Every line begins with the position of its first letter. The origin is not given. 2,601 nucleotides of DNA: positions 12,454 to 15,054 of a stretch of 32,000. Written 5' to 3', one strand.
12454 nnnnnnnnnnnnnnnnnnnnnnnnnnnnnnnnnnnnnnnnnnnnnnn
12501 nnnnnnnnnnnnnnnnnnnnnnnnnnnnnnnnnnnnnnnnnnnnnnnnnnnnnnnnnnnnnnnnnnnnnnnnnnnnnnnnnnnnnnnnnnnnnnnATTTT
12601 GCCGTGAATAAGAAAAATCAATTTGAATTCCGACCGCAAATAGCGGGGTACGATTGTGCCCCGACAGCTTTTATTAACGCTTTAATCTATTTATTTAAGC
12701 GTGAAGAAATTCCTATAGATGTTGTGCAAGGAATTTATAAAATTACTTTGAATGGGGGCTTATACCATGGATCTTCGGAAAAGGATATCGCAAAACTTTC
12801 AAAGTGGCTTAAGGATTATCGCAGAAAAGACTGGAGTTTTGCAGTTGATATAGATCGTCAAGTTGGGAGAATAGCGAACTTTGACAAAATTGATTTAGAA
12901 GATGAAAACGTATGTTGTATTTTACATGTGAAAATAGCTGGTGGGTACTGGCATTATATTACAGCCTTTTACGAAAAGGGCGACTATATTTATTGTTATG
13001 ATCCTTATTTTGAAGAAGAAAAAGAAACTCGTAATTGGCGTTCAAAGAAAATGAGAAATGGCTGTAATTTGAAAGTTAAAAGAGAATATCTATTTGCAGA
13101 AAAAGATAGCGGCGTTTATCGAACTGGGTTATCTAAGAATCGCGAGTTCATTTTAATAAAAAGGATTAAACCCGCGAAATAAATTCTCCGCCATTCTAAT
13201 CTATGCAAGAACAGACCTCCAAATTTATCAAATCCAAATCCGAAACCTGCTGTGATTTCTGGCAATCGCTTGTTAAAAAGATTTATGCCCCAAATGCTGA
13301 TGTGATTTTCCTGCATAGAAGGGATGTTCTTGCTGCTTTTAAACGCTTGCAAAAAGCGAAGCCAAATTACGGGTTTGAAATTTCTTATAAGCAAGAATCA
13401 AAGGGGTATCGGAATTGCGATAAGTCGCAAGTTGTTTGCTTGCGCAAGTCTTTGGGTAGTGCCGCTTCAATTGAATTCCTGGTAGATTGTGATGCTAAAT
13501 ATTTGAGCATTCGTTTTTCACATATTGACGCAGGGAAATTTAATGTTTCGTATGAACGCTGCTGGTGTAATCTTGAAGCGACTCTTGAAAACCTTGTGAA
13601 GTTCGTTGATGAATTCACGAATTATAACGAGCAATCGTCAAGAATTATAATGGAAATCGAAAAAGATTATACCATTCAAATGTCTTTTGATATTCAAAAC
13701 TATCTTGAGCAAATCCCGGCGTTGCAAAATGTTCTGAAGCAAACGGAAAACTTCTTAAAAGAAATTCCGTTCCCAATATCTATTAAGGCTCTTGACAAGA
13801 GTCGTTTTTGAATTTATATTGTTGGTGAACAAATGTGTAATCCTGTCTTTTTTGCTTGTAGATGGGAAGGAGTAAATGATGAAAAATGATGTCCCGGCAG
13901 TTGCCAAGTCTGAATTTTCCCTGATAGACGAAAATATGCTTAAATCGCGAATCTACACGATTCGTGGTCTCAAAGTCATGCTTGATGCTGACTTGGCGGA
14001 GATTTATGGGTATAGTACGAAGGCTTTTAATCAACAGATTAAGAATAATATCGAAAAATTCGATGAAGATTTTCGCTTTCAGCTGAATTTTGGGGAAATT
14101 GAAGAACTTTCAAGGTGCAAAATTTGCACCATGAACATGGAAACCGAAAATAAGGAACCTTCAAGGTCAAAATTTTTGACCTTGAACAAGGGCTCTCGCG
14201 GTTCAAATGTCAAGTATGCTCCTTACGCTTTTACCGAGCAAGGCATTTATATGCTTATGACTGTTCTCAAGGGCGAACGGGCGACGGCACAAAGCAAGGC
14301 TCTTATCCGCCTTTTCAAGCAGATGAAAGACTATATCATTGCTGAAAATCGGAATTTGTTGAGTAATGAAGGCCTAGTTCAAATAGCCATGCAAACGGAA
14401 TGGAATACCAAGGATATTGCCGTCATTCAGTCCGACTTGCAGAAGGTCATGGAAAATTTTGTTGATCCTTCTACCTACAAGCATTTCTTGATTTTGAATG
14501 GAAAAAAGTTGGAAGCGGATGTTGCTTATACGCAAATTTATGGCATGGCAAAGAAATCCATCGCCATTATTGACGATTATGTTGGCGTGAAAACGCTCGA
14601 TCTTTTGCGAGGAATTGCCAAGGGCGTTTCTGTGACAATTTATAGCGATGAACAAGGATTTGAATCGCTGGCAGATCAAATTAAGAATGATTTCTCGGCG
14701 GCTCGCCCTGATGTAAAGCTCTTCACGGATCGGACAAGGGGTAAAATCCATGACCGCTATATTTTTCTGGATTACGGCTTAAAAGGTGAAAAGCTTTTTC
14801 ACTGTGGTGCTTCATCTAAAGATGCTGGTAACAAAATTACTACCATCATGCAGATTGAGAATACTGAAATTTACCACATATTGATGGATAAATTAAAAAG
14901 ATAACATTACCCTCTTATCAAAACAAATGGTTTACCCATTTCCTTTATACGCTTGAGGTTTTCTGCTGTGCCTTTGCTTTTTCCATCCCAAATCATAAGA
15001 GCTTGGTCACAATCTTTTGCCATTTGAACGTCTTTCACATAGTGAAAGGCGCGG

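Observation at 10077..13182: Extremely AT-rich effector-like block: HNH nuclease, single-HKD PLD nuclease and papain-like Cys peptidase in tight series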

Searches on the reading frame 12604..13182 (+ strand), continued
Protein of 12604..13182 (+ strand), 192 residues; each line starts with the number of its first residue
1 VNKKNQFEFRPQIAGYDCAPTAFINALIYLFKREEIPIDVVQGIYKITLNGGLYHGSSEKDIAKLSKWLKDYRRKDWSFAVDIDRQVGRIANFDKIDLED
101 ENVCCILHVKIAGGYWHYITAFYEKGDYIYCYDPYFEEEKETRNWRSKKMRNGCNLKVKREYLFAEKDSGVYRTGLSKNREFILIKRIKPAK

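Call 68: search_protein_families(library=pfam, proteins=[L084:4483-5982:+, L040:2012-3421:+, L072:1557-3107:+, L050:6601-8682:-, L050:4687-5967:+, L026:654-2045:+, L046:1070-1894:+, L051:4691-5905:-, L064:31-1818:+, L030:2434-4446:+], max_evalue=0.01)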
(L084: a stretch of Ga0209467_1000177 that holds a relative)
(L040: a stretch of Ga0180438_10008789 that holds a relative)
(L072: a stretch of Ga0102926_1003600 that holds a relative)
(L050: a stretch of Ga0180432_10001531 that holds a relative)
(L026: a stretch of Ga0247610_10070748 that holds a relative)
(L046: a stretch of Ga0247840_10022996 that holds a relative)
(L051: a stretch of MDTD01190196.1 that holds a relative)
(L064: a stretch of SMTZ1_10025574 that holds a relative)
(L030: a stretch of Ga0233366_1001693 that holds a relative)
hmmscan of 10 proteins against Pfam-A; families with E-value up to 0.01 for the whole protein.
L084:4483-5982:+ (499 aa): 10 families
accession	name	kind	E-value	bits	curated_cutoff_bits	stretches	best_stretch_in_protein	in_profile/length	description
PF00158.32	Sigma54_activat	-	1.9e-70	236.4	20.2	1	171-335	3-167/168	Sigma-54 interaction domain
PF25601.1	AAA_lid_14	-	6.5e-29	100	27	1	341-419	1-79/87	AAA+ ATPase lid domain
PF14532.12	Sigma54_activ_2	-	3.6e-18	66.6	25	1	172-340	3-138/138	Sigma-54 interaction domain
PF02954.25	HTH_8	-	5.7e-08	32.8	22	1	450-488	4-42/42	Bacterial regulatory protein, Fis family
PF07728.20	AAA_5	-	6.1e-07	30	22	1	193-312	2-124/139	AAA domain (dynein-related subfamily)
PF07724.20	AAA_2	-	2.6e-06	28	27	1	191-319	4-133/166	AAA domain (Cdc48 subfamily)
PF00004.35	AAA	-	0.00072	20.4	21.2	1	193-311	1-110/131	ATPase family associated with various cellular activities (AAA)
PF00493.29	MCM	-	0.0038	16.8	23.3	1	186-287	53-149/224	MCM P-loop domain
PF01078.27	Mg_chelatase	-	0.0058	16.5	20.3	0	248-284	93-129/207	Magnesium chelatase, subunit ChlI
PF01695.23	IstB_IS21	-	0.0083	16.1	24.1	0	185-284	87-178/238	IstB-like ATP binding protein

L040:2012-3421:+ (469 aa): 8 families
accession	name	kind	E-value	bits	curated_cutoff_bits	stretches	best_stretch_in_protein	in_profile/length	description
PF00158.32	Sigma54_activat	-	2.9e-66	222.7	20.2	1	146-309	4-167/168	Sigma-54 interaction domain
PF25601.1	AAA_lid_14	-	2.7e-22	78.8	27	1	315-390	1-76/87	AAA+ ATPase lid domain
PF14532.12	Sigma54_activ_2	-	2.4e-15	57.4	25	1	147-314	4-138/138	Sigma-54 interaction domain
PF02954.25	HTH_8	-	4e-07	30.1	22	1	422-461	3-42/42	Bacterial regulatory protein, Fis family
PF01078.27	Mg_chelatase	-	4.5e-05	23.4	20.3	1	222-264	93-135/207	Magnesium chelatase, subunit ChlI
PF00004.35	AAA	-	0.00027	21.8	21.2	1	167-301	1-123/131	ATPase family associated with various cellular activities (AAA)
PF07728.20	AAA_5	-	0.00042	20.8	22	1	166-283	1-121/139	AAA domain (dynein-related subfamily)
PF01695.23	IstB_IS21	-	0.00098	19.1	24.1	1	161-252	89-170/238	IstB-like ATP binding protein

L072:1557-3107:+ (516 aa): 9 families
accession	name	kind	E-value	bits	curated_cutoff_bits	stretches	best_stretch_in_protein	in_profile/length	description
PF00158.32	Sigma54_activat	-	1.9e-69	233.1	20.2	1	188-352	3-167/168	Sigma-54 interaction domain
PF25601.1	AAA_lid_14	-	1.2e-28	99.2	27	1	358-437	1-80/87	AAA+ ATPase lid domain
PF14532.12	Sigma54_activ_2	-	5.5e-18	66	25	1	189-357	3-138/138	Sigma-54 interaction domain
PF02954.25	HTH_8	-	2.9e-07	30.5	22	1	466-505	3-42/42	Bacterial regulatory protein, Fis family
PF07728.20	AAA_5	-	8.4e-07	29.5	22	1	210-328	2-123/139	AAA domain (dynein-related subfamily)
PF07724.20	AAA_2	-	1.9e-05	25.2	27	1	208-335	4-132/166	AAA domain (Cdc48 subfamily)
PF00004.35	AAA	-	0.0014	19.5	21.2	1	210-328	1-110/131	ATPase family associated with various cellular activities (AAA)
PF00493.29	MCM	-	0.0076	15.8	23.3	0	203-303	53-146/224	MCM P-loop domain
PF01078.27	Mg_chelatase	-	0.0077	16.1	20.3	0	265-298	93-126/207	Magnesium chelatase, subunit ChlI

L050:6601-8682:- (693 aa): 9 families
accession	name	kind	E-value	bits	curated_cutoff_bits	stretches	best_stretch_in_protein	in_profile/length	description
PF00158.32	Sigma54_activat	-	7.7e-69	231.1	20.2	1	361-525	3-167/168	Sigma-54 interaction domain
PF25601.1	AAA_lid_14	-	2.6e-24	85.3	27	1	531-607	1-77/87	AAA+ ATPase lid domain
PF14532.12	Sigma54_activ_2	-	2.3e-16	60.7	25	1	362-530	3-138/138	Sigma-54 interaction domain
PF07728.20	AAA_5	-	2e-08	34.8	22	1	383-501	2-123/139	AAA domain (dynein-related subfamily)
PF02954.25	HTH_8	-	9e-07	29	22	1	642-682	2-42/42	Bacterial regulatory protein, Fis family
PF01078.27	Mg_chelatase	-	0.0001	22.2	20.3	1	438-500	93-157/207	Magnesium chelatase, subunit ChlI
PF00004.35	AAA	-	0.00021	22.2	21.2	1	383-515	1-126/131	ATPase family associated with various cellular activities (AAA)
PF07724.20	AAA_2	-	0.0011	19.5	27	1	381-494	4-117/166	AAA domain (Cdc48 subfamily)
PF00072.30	Response_reg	-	0.002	18.7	30.2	1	232-329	12-109/111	Response regulator receiver domain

L050:4687-5967:+ (426 aa): 3 families
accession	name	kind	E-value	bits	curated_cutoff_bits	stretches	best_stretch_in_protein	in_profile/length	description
PF02784.22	Orn_Arg_deC_N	-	2.6e-23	83.1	23.4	1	65-315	9-245/247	Pyridoxal-dependent decarboxylase, pyridoxal binding domain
PF00278.28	Orn_DAP_Arg_deC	-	2.2e-07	31.5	23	1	81-403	5-95/95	Pyridoxal-dependent decarboxylase, C-terminal sheet domain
PF01168.26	Ala_racemase_N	-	4e-06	27.1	24.1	1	54-212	4-158/220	Alanine racemase, N-terminal domain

L026:654-2045:+ (463 aa): 2 families
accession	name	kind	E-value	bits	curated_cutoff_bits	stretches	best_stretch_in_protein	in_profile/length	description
PF01844.29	HNH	-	3.7e-08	33.8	21.4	1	314-369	1-46/47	HNH endonuclease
PF13391.12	HNH_2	-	0.00025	21.3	21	1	314-369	1-60/66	HNH endonuclease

L046:1070-1894:+ (274 aa): 1 family
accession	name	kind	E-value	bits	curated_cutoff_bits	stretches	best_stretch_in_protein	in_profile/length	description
PF07833.16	Cu_amine_oxidN1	-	1.2e-08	35.3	24.2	1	30-90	48-107/108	Copper amine oxidase N-terminal domain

L051:4691-5905:- (404 aa): 2 families
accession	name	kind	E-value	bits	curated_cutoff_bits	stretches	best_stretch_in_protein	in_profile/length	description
PF01979.26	Amidohydro_1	-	5.7e-15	55.8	25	1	296-384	229-323/345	Amidohydrolase family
PF07969.17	Amidohydro_3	-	5.9e-12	46.2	29.7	1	307-396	364-471/472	Amidohydrolase family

L064:31-1818:+ (595 aa): 3 families
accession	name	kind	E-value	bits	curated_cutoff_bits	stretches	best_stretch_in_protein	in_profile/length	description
PF00873.25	ACR_tran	-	1.6e-76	258.3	28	1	18-557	500-1020/1021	AcrB/AcrD/AcrF family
PF03176.21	MMPL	-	1.3e-05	24.8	20.5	1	394-573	138-317/333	MMPL family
PF02355.23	SecD_SecF_C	-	0.00013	21.9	20.5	1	406-543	38-172/189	Protein export membrane protein SecD/SecF, C-terminal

L030:2434-4446:+ (670 aa): 1 family
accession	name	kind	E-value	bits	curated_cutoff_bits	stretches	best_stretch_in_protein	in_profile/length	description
PF01420.25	Methylase_S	-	3e-19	70.3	22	2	281-447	1-161/168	Type I restriction modification DNA specificity domain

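Call 87: search_protein_families(library=phrogs, proteins=[window:12604-13182:+], max_evalue=0.01)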
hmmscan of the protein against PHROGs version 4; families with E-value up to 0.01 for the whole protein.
window:12604-13182:+ (192 aa): 0 families

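Call 99: find_related_loci(query=A4, collection=viral_contigs, flank=5000)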
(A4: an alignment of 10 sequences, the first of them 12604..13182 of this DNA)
Query A4 (192 aa) in viral_contigs; peptide patterns used: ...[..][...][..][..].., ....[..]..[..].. (x = any residue, [..] = any of these).
23 stretches matched a pattern, but none encodes a relative of the query by tblastn (E <= 1e-3).

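Call 102: search_dna_similar(query=window:12604-13182:+, collection=plasmids, mode=protein, max_evalue=0.001, max_rows=10)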
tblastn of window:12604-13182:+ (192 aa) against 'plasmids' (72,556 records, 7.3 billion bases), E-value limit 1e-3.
No match.

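Call 105: fold_search(model_id=the predicted structure, library=viral)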
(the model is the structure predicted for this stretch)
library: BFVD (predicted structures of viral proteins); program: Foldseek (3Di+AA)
matches with E <= 10: 739; with E <= 0.001: 1
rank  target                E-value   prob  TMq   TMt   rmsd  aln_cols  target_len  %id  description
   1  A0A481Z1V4            2.3e-04  1.00  0.55  0.57   6.8       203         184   15  Uncharacterized protein [Mimivirus LCMiAC02]
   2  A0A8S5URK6            1.5e-03  1.00  0.53  0.42   5.0       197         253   13  Peptidase [Siphoviridae sp. cthae16]
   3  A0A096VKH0            1.7e-03  1.00  0.53  0.37   5.6       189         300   12  Lysozyme [Synechococcus phage S-CBP1]
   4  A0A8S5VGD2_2          2.7e-03  0.98  0.42  0.08   8.2       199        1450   18  Peptidase [Myoviridae sp. ctkfK18]
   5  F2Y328                2.9e-03  0.91  0.39  0.35   9.0       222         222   14  (no name in the UniProt tables at hand)
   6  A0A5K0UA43            5.8e-03  0.97  0.42  0.29   6.6       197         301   13  Uncharacterized protein (Fragment) [Yasminevirus sp. GU-2018]
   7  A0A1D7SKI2            1.2e-02  0.97  0.48  0.11   6.9       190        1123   12  Lysozyme [Cyanophage S-RIM14]
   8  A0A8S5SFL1            1.9e-02  0.97  0.49  0.40   5.2       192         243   16  Peptidase [Podoviridae sp. ctZih56]
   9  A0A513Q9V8            2.6e-02  0.44  0.32  0.18   8.7       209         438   15  Polyprotein 1a (Fragment) [Porcine torovirus]
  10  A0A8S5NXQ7            3.0e-02  0.28  0.27  0.12  11.0       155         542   11  Uncharacterized protein [Siphoviridae sp. ctobd83]
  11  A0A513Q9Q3            5.0e-02  0.35  0.33  0.26   9.4       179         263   12  Polyprotein 1a (Fragment) [Porcine torovirus]
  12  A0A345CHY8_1          5.3e-02  0.18  0.24  0.08  12.9       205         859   15  Genome polyprotein [Enterovirus G]
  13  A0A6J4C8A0            5.7e-02  0.21  0.27  0.19  16.1       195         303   16  Polyprotein (Fragment) [Enterovirus G]
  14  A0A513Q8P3            5.7e-02  0.18  0.23  0.18  12.0       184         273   16  (no name in the UniProt tables at hand)
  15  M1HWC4                7.3e-02  0.18  0.27  0.15  10.0       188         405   10  (no name in the UniProt tables at hand)
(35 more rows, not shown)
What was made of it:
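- On Peptidase C39 / clan CA papain fold: Viral fold hits are also peptidases (call 105).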

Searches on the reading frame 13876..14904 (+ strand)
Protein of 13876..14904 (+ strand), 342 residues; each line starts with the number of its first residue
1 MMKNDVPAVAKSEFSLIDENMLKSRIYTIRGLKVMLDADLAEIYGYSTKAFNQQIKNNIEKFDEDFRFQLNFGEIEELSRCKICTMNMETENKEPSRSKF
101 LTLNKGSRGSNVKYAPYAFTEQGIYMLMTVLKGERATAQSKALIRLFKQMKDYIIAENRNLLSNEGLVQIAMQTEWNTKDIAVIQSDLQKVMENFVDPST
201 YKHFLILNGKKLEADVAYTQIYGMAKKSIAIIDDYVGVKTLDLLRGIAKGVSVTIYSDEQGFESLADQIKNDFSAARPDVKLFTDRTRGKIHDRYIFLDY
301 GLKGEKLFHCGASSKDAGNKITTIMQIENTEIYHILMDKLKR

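Call 3: search_protein_families(library=pfam, proteins=[window:13876-14904:+], max_evalue=0.1)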
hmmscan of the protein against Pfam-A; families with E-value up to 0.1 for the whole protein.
window:13876-14904:+ (342 aa): 3 families
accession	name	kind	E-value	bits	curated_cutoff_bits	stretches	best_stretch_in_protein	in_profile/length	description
PF10543.14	ORF6N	-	4.1e-28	98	27.8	1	25-130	2-86/86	ORF6N domain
PF09669.15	Phage_pRha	-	0.00036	21.5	29.9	1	86-151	41-90/91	Phage regulatory protein Rha (Phage_pRha)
PF16677.11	GP3_package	-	0.061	13.9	29.4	0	13-60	19-66/105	DNA-packaging protein gp3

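Call 4: search_protein_families(library=padloc, proteins=[window:13876-14904:+], max_evalue=0.1)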
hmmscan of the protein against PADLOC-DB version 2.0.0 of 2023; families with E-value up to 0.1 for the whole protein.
window:13876-14904:+ (342 aa): 4 families
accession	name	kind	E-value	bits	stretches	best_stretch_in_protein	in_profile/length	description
PDLC04869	PDC-S05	-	1.8e-100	334.1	1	12-341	7-301/306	-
PDLC04856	PDC-S05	-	1.8e-37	126.7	2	16-90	6-80/177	-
PDLC04849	PDC-S05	-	1.1e-28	98.2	2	17-79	5-67/183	-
PDLC04879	PDC-S05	-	5e-18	63.6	1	172-333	127-278/285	-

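Call 7: search_protein_families(library=ncbifam, proteins=[window:13876-14904:+], max_evalue=0.1)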
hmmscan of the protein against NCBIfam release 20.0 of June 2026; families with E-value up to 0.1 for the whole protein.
window:13876-14904:+ (342 aa): 1 family
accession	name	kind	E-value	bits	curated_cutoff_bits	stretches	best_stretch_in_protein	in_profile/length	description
NF040700.1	VPA1262_N_dom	domain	0.0021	16.8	80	1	288-336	419-469/478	VPA1262 family N-terminal domain-containing protein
